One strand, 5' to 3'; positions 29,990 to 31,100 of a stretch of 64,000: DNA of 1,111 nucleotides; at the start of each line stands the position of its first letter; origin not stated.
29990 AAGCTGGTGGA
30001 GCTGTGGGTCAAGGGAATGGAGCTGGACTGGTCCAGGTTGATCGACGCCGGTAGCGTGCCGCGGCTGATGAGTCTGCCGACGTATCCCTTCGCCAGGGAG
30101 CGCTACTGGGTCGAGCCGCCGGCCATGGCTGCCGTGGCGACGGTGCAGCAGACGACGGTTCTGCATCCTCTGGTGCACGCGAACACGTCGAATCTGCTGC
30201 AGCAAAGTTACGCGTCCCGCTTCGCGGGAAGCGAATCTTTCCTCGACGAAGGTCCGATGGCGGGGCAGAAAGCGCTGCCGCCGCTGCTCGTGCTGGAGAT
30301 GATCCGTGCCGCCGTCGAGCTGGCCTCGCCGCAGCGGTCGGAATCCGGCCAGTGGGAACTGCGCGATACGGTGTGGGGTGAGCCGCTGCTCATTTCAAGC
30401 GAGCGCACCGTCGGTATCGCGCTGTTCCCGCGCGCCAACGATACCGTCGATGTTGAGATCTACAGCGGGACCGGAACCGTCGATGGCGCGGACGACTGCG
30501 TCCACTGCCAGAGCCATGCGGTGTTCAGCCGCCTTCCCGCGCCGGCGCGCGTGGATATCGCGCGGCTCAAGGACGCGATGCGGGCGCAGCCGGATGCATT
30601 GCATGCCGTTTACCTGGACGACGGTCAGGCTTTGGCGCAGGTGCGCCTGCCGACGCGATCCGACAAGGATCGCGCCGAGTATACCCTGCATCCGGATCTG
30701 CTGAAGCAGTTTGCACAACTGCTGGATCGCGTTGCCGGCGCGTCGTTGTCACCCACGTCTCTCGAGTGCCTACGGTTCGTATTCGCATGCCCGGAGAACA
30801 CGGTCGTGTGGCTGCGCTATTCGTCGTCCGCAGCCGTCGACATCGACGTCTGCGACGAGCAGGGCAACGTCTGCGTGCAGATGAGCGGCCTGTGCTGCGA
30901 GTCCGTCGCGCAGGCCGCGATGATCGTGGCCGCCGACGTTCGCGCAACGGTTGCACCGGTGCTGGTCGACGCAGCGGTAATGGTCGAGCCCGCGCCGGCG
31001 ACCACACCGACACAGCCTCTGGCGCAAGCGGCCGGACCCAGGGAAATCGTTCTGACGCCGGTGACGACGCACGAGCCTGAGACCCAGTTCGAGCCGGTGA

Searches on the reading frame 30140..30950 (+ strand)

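Call 15: search_protein_families(library=pfam, proteins=[window:30140-30950:+], max_evalue=0.1)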
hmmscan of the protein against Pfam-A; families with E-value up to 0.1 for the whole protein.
window:30140-30950:+ (270 aa): 2 families
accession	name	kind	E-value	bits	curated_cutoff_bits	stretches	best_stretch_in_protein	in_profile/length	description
PF21089.3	PKS_DH_N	-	2e-15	57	27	1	9-109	1-102/103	Polyketide synthase dehydratase domain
PF14765.12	PS-DH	-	4.4e-12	46.3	23.7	1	153-260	39-163/166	Polyketide synthase dehydratase N-terminal domain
